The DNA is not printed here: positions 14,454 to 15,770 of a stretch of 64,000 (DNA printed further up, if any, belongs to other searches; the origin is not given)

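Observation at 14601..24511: Translationally coupled pair of paralogous ~1,650-aa TPR-like giants with acidic N-termini and a shared uncharacterised C-terminal domain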

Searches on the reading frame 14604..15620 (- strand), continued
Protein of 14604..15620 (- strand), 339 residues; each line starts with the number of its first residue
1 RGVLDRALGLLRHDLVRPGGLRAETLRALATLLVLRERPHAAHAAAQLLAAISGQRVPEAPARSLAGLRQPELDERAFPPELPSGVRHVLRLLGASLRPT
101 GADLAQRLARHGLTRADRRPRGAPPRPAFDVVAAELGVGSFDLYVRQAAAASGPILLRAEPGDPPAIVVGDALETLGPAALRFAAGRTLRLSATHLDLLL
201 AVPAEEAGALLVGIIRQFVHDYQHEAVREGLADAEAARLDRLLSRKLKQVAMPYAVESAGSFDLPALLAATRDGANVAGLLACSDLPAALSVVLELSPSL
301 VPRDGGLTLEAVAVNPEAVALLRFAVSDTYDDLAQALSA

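Call 36: fold_search(model_id=the predicted structure, library=pdb)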
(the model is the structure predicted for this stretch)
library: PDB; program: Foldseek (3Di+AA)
matches with E <= 10: 141; with E <= 0.001: 0
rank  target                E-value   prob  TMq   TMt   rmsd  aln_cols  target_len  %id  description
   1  4nh2_F                6.7e-01  0.08  0.12  0.11  20.0       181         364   12  Crystal structure of AmtB from E. coli bound to phosphatidylglycerol (released 2014-06-04)
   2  4nh2_D                7.7e-01  0.06  0.12  0.11  20.1       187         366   11  Crystal structure of AmtB from E. coli bound to phosphatidylglycerol (released 2014-06-04)
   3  4nh2_B                7.7e-01  0.06  0.11  0.11  20.2       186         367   11  Crystal structure of AmtB from E. coli bound to phosphatidylglycerol (released 2014-06-04)
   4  1pww_B                1.1e+00  0.09  0.16  0.09  15.4       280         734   13  Crystal structure of Anthrax Lethal Factor active site mutant protein complexed with an optimised peptide substrate in (released 2004-01-27)
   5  8ioi_B                1.3e+00  0.04  0.09  0.14  15.4       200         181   13  Crystal Structure of PadR- family transcriptional regulator Rv1176c from Mycobacterium tuberculosis H37Rv. (released 2024-03-13)
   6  4il3_A                1.4e+00  0.16  0.18  0.15  16.1       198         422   14  Crystal Structure of S. mikatae Ste24p (released 2013-02-20)
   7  9prr_C                1.5e+00  0.02  0.09  0.10  23.1       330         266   13  X-ray crystal structure of Streptomyces cacaoi PolF in complex with iron and L-isoleucine (released 2025-10-15)
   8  6psn_L                1.5e+00  0.08  0.13  0.18  17.5       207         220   12  Anthrax toxin protective antigen channels bound to lethal factor (released 2020-03-04)
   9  5jxp                  1.7e+00  0.01  0.08  0.05  23.2       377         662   11  Crystal structure of Porphyromonas endodontalis DPP11 in alternate conformation (released 2017-06-14)
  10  2ypt_E                1.8e+00  0.16  0.18  0.15  15.6       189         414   15  Crystal structure of the human nuclear membrane zinc metalloprotease ZMPSTE24 mutant (E336A) in complex with a synthet (released 2012-12-05)
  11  9g2k_B                2.2e+00  0.02  0.11  0.08  22.2       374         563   17  Cryo-EM structure of IrtAB in outward-occluded state in nanodisc in complex with ADP-vanadate (released 2024-12-18)
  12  2ypt_B                2.4e+00  0.14  0.18  0.15  15.6       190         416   15  Crystal structure of the human nuclear membrane zinc metalloprotease ZMPSTE24 mutant (E336A) in complex with a synthet (released 2012-12-05)
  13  6u2t_A                2.4e+00  0.02  0.08  0.04  17.9       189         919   12  Crystal structure of the T-state of maize C4-phosphoenolpyruvate carboxylase in complex with malate (released 2020-09-09)
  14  4b2t_q                2.5e+00  0.03  0.13  0.12  19.9       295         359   14  The crystal structures of the eukaryotic chaperonin CCT reveal its functional partitioning (released 2013-03-20)
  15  9gbt_A                2.7e+00  0.03  0.11  0.14  16.2       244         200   15  De novo designed retro-aldolase 13 (RAD13) (released 2025-08-13)
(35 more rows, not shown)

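Call 38: search_protein_families(library=pfam, proteins=[P0117, P0104, P0070, P0116], max_evalue=0.01)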
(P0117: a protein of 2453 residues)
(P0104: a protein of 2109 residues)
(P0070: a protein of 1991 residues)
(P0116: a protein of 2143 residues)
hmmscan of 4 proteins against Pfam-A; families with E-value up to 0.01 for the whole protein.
P0117 (2453 aa): 3 families
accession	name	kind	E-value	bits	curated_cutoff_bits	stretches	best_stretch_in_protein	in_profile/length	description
PF13181.12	TPR_8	-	4.1e-06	27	25.7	0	2059-2084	5-29/34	Tetratricopeptide repeat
PF14559.12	TPR_19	-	0.00018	22.2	25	2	1924-1976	6-59/68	Tetratricopeptide repeat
PF13428.12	TPR_14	-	0.0013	19.6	23.5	1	2057-2097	3-42/44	Tetratricopeptide repeat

P0104 (2109 aa): 10 families
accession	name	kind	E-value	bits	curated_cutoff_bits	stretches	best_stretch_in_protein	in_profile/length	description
PF14559.12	TPR_19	-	5e-22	78.5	25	4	1653-1706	6-60/68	Tetratricopeptide repeat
PF13181.12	TPR_8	-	2.8e-14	52.4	25.7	0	1639-1671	3-34/34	Tetratricopeptide repeat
PF25064.1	ARM_TT21_5th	-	1.6e-07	32.1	27.8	0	1653-1698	16-61/117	TT21 fifth ARM repeats domain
PF07719.23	TPR_2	-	7.2e-07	29.3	27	0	902-925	10-33/34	Tetratricopeptide repeat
PF13174.12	TPR_6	-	2.2e-05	25.3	26.3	0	1639-1670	2-32/33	Tetratricopeptide repeat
PF13432.12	TPR_16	-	0.00015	22.6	32.7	1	1579-1628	10-58/65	Tetratricopeptide repeat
PF13431.12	TPR_17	-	0.001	19.6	24.4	0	1733-1760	2-29/34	Tetratricopeptide repeat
PF06920.19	DHR-2_Lobe_A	-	0.0065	17.2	26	0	1673-1707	19-53/154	DHR-2, Lobe A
PF13428.12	TPR_14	-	0.0082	17.2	23.5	0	1200-1239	2-41/44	Tetratricopeptide repeat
PF14561.12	TPR_20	-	0.0094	16.7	25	1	635-706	11-82/90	Tetratricopeptide repeat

P0070 (1991 aa): 6 families
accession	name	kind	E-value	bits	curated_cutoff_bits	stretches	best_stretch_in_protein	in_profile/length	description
PF14559.12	TPR_19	-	1.9e-14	54.1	25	1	1547-1597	6-56/68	Tetratricopeptide repeat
PF25064.1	ARM_TT21_5th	-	2.7e-05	24.9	27.8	0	1547-1597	16-66/117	TT21 fifth ARM repeats domain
PF00515.34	TPR_1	-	0.001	19.2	27.8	0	447-470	8-31/34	Tetratricopeptide repeat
PF23914.1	TPR_CcmH_CycH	-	0.0025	18.1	42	1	1535-1636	54-154/158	Cytochrome c-type biogenesis protein H TPR domain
PF13176.12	TPR_7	-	0.0072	16.8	27.9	0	451-473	10-34/36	Tetratricopeptide repeat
PF10602.15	RPN7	-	0.0074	16.4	29.6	0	1561-1629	31-99/174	26S proteasome subunit RPN7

P0116 (2143 aa): 6 families
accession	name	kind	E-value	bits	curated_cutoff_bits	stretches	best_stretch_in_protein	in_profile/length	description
PF13181.12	TPR_8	-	1.9e-07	31.2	25.7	0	1535-1560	9-34/34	Tetratricopeptide repeat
PF13174.12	TPR_6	-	9.1e-06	26.4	26.3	0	1173-1201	4-31/33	Tetratricopeptide repeat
PF25064.1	ARM_TT21_5th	-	1.7e-05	25.5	27.8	0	1539-1582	13-56/117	TT21 fifth ARM repeats domain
PF14559.12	TPR_19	-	1.8e-05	25.4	25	1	829-887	6-63/68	Tetratricopeptide repeat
PF00515.34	TPR_1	-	0.0032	17.7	27.8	0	1534-1560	8-34/34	Tetratricopeptide repeat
PF13414.12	TPR_11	-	0.0062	16.7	26.8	0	1545-1566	12-33/42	TPR repeat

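Call 39: find_encoding_contigs(protein=P0117, flank=10000, max_places=3)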
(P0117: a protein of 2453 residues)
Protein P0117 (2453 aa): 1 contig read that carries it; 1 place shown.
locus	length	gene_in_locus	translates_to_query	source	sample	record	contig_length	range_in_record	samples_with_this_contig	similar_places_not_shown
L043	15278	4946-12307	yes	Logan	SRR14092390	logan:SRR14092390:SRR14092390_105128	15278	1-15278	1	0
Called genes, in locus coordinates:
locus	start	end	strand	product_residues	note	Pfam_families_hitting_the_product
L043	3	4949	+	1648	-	?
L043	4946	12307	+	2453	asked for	PF13181:TPR_8 (faint)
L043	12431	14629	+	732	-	PF04151:PPC (faint)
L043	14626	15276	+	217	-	?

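Call 40: find_encoding_contigs(protein=P0209, flank=10000, max_places=2)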
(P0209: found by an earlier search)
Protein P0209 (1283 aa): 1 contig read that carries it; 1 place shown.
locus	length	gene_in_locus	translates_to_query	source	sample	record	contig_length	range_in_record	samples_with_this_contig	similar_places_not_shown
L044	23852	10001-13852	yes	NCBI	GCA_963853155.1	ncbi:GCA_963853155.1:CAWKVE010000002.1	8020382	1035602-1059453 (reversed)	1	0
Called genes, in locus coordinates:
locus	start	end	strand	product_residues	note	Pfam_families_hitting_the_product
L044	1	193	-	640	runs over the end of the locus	-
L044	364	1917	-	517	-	PF00221:Lyase_aromatic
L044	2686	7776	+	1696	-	PF07719:TPR_2 (faint), PF13174:TPR_6 (faint), PF13181:TPR_8 (faint), PF14559:TPR_19 (faint)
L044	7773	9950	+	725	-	-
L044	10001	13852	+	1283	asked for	-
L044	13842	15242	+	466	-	-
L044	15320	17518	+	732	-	PF04151:PPC (faint)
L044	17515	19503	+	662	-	-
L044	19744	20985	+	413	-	PF00795:CN_hydrolase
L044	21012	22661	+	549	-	PF00069:Pkinase, PF07714:PK_Tyr_Ser-Thr, PF06293:Kdo (weak)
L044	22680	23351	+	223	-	PF00515:TPR_1 (faint)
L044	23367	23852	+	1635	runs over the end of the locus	PF15780:ASH, PF22544:HYDIN_VesB_CFA65-like_Ig (weak), PF15780:ASH, PF01839:FG-GAP, PF13517:FG-GAP_3, PF13517:FG-GAP_3, PF13517:FG-GAP_3, PF01839:FG-GAP, +18 more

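Call 51: find_homologous_proteins(query=A4, max_evalue=0.001)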
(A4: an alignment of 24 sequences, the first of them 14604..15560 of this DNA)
Query A4 (24 sequences) (319 aa, profile of the alignment): 87 proteins with E <= 0.001 among 8000 candidates.
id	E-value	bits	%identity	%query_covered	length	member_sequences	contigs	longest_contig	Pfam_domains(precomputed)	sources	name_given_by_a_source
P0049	2.5e-91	325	44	90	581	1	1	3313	PF23914.2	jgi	jgi:tetratricopeptide (TPR) repeat protein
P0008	2.6e-91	324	59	100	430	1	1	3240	-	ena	-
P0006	7.1e-91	323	62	99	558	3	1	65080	PF14559.13,PF13432.13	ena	-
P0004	1.8e-89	318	64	99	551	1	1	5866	PF14559.13,PF13432.13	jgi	jgi:Tfp pilus assembly protein PilF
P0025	2.2e-88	315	52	91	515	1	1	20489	PF14559.13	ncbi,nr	ncbi:MAG TPA: tetratricopeptide repeat protein, partial [Polyangia bacterium]|nr:tetratricopeptide r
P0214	4.6e-88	314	52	91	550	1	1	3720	PF14559.13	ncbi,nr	ncbi:MAG TPA: tetratricopeptide repeat protein, partial [Polyangia bacterium]|nr:tetratricopeptide r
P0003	8.2e-88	313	68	95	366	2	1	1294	-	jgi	jgi:hypothetical protein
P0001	1.6e-87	312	90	99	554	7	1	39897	PF14559.13,PF23914.2,PF13176.13,PF13432.13,PF13428.13,PF07719.24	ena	-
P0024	1.9e-87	312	54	90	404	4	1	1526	-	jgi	jgi:hypothetical protein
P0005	2.9e-86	308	65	99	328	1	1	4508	-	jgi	jgi:hypothetical protein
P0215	3.4e-86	308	56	87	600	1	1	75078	PF13431.13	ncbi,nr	ncbi:MAG TPA: hypothetical protein VHJ20_24135, partial [Polyangia bacterium]|nr:hypothetical protei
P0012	1.4e-85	306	66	85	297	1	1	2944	-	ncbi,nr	ncbi:MAG TPA: hypothetical protein VHO06_03185, partial [Polyangia bacterium]|nr:hypothetical protei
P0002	4.9e-85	304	71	99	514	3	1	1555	PF14559.13,PF13432.13,PF07719.24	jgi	-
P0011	1.9e-84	302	65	87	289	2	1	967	-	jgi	jgi:hypothetical protein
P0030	2.6e-84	302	52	98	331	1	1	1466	-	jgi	jgi:hypothetical protein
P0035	6.0e-47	179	52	86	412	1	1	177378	-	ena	-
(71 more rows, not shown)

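Call 52: search_protein_families(library=pfam, proteins=[L044:15320-17518:+, L044:17515-19503:+, L044:22680-23351:+, L044:19744-20985:+], max_evalue=1)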
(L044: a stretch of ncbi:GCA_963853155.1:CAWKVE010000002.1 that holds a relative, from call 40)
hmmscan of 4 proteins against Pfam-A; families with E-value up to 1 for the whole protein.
L044:15320-17518:+ (732 aa): 2 families
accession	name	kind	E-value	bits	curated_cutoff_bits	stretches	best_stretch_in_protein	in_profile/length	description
PF04151.21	PPC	-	3.2e-08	34.8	25.9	2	622-715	1-68/70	Bacterial pre-peptidase C-terminal domain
PF17892.7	Cadherin_5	-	0.32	11.3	26.5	1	66-122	44-97/98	Cadherin-like domain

L044:17515-19503:+ (662 aa): 2 families
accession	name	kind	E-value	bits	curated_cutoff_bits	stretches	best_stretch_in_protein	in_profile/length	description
PF13582.12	Reprolysin_3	-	0.13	13.2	22.4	1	546-594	75-120/123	Metallo-peptidase family M12B Reprolysin-like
PF16313.11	DUF4953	-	0.17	11.5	24.2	1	575-596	8-29/316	Met-zincin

L044:22680-23351:+ (223 aa): 9 families
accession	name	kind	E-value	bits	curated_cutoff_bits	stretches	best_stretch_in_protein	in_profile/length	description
PF00515.34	TPR_1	-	2e-05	24.6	27.8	1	80-100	5-25/34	Tetratricopeptide repeat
PF07719.23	TPR_2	-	4.2e-05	23.8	27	1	79-107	4-32/34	Tetratricopeptide repeat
PF13428.12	TPR_14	-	0.0012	19.8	23.5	1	81-110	6-35/44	Tetratricopeptide repeat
PF13181.12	TPR_8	-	0.0022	18.5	25.7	1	80-101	5-26/34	Tetratricopeptide repeat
PF13174.12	TPR_6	-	0.011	16.8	26.3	1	80-108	4-32/33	Tetratricopeptide repeat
PF11846.14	Wzy_C_2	-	0.012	16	28.5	1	62-113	132-183/191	Virulence factor membrane-bound polymerase, C-terminal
PF13176.12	TPR_7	-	0.018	15.5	27.9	1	80-112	3-35/36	Tetratricopeptide repeat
PF13424.12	TPR_12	-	0.043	14.4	30.1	1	80-104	49-73/77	Tetratricopeptide repeat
PF13414.12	TPR_11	-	0.16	12.2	26.8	1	54-86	5-38/42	TPR repeat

L044:19744-20985:+ (413 aa): 1 family
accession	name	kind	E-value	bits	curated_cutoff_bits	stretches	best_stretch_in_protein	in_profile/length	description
PF00795.27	CN_hydrolase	-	1.1e-24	87.6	23.2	1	172-367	23-250/256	Carbon-nitrogen hydrolase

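Call 53: list_cluster_members(proteins=[P0121, P0122, P0123, P0134, P0143, P0153, P0154, P0159, P0165, P0175])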
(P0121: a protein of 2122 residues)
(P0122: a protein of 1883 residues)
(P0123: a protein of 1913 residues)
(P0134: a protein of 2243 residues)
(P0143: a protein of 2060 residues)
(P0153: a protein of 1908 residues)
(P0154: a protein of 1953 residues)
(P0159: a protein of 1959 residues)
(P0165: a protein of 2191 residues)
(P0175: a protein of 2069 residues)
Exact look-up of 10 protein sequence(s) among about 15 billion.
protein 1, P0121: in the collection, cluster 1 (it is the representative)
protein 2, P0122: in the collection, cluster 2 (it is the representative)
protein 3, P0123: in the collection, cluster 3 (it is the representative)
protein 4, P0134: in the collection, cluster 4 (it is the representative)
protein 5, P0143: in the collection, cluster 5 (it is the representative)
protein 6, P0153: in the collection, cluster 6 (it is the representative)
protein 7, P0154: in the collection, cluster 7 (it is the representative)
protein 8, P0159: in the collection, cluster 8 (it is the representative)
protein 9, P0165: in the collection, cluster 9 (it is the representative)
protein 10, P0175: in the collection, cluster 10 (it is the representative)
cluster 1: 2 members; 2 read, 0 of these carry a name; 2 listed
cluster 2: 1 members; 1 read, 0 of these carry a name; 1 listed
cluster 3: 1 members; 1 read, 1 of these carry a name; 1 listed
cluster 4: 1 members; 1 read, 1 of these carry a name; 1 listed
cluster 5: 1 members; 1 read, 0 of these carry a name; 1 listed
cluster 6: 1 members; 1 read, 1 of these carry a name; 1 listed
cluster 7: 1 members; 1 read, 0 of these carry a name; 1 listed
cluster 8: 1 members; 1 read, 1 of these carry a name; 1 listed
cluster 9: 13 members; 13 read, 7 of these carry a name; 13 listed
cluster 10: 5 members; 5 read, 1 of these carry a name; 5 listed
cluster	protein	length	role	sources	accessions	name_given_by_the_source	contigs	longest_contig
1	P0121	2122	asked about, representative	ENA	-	-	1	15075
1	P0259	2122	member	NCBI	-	-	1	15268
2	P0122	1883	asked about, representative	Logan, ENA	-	-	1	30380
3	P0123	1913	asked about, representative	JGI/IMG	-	tetratricopeptide (TPR) repeat protein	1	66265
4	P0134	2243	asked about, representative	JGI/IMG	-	tetratricopeptide (TPR) repeat protein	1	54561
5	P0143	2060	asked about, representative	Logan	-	-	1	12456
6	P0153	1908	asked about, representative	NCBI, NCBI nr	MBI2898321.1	MAG: hypothetical protein HYY06_32525 [Deltaproteobacteria bacterium] | hypothetical protein [Deltaproteobacteria bacterium]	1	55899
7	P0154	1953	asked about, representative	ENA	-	-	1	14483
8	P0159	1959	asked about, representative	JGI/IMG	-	tetratricopeptide (TPR) repeat protein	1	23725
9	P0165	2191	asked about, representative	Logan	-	-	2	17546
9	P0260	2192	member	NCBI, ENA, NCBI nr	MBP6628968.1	MAG: tetratricopeptide repeat protein [Kofleriaceae bacterium] | tetratricopeptide repeat protein [Kofleriaceae bacterium]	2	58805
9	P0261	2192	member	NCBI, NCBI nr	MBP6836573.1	MAG: tetratricopeptide repeat protein [Kofleriaceae bacterium] | tetratricopeptide repeat protein [Kofleriaceae bacterium]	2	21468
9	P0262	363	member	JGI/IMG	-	hypothetical protein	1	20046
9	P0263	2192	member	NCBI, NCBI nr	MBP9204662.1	MAG: tetratricopeptide repeat protein [Kofleriaceae bacterium] | tetratricopeptide repeat protein [Kofleriaceae bacterium]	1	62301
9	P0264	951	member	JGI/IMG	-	tetratricopeptide (TPR) repeat protein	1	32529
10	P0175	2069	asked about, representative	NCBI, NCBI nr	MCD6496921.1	MAG: hypothetical protein J7M25_01270 [Deltaproteobacteria bacterium] | hypothetical protein [Deltaproteobacteria bacterium]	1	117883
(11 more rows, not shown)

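Call 54: find_encoding_contigs(protein=P0175, flank=10000, max_places=1)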
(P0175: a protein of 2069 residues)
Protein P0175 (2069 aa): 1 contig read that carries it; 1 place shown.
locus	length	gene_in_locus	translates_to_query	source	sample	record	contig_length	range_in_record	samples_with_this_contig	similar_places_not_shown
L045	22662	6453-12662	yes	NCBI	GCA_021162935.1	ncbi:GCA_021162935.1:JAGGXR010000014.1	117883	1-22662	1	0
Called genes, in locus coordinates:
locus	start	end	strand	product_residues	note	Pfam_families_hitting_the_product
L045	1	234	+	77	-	PF13701:DDE_Tnp_1_4 (weak)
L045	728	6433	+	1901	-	-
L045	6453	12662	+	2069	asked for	PF23914:TPR_CcmH_CycH (faint), PF07719:TPR_2 (faint), PF13181:TPR_8 (faint), PF13428:TPR_14 (faint), PF14559:TPR_19 (faint), PF13174:TPR_6 (faint), PF25064:ARM_TT21_5th (faint)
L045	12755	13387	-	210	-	PF00072:Response_reg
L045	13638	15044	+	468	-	PF02518:HATPase_c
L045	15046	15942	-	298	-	PF00892:EamA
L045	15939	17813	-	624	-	PF13188:PAS_8 (faint), PF24820:Diguanyl_cycl_sensor (faint), PF00989:PAS, PF08448:PAS_4, PF13426:PAS_9 (weak), PF00512:HisKA, PF02518:HATPase_c, PF00072:Response_reg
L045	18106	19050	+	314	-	-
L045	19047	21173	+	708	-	-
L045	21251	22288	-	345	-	PF13432:TPR_16 (faint), PF07719:TPR_2 (faint), PF08308:PEGA (weak)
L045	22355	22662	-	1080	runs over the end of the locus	PF00069:Pkinase, PF07714:PK_Tyr_Ser-Thr, PF03109:ABC1 (weak), PF07714:PK_Tyr_Ser-Thr, PF00069:Pkinase, PF13191:AAA_16 (weak), PF20703:nSTAND1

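Call 55: find_encoding_contigs(protein=P0153, flank=10000, max_places=1)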
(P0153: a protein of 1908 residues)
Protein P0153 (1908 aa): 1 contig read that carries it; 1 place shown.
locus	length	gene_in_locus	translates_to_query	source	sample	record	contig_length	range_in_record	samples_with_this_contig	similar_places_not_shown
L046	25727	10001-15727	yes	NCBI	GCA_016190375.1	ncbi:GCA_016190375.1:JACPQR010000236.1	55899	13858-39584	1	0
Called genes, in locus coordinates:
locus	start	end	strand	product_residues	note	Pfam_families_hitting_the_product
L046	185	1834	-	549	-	PF26410:GH5_mannosidase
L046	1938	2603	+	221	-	PF04012:PspA_IM30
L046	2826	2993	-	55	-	-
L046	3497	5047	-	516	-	PF00221:Lyase_aromatic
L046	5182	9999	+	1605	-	-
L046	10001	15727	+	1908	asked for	PF07719:TPR_2 (faint), PF13174:TPR_6 (faint), PF13181:TPR_8 (faint), PF00515:TPR_1 (faint), PF14559:TPR_19 (weak)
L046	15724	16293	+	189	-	PF01467:CTP_transf_like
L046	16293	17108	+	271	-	PF03807:F420_oxidored (weak), PF10727:Rossmann-like, PF10728:DUF2520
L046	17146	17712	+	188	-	PF05685:Uma2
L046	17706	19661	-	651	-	PF00989:PAS, PF08448:PAS_4, PF13426:PAS_9, PF00512:HisKA, PF02518:HATPase_c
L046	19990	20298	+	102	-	-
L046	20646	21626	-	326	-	PF01370:Epimerase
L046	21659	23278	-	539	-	PF03023:MurJ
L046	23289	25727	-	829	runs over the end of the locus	PF02861:Clp_N (weak), PF13191:AAA_16, PF00004:AAA, PF17871:AAA_lid_9, PF00004:AAA (weak), PF07724:AAA_2, PF07728:AAA_5, PF10431:ClpB_D2-small, +6 more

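Call 56: find_encoding_contigs(protein=P0123, flank=10000, max_places=1)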
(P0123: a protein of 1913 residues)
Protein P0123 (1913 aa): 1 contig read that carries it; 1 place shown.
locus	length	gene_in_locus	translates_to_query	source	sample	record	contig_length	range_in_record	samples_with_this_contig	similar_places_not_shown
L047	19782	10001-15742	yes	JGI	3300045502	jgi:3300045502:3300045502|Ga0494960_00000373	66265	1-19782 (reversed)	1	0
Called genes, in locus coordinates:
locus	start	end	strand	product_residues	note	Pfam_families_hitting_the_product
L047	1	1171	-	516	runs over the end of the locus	PF00221:Lyase_aromatic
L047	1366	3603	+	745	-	PF08487:VIT, PF05762:VWA_CoxE, PF00092:VWA, PF10138:vWA-TerF-like (weak), PF13519:VWA_2, PF13768:VWA_3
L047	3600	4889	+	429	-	PF07494:Reg_prop (faint)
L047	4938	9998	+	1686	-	PF00515:TPR_1 (faint), PF07719:TPR_2 (faint), PF13174:TPR_6 (faint), PF13181:TPR_8 (faint), PF13414:TPR_11 (faint), PF13428:TPR_14 (faint), PF14559:TPR_19 (faint), PF13432:TPR_16 (weak)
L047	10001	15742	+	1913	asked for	PF23914:TPR_CcmH_CycH (faint)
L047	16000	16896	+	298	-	-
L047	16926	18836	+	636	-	-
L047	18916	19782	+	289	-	?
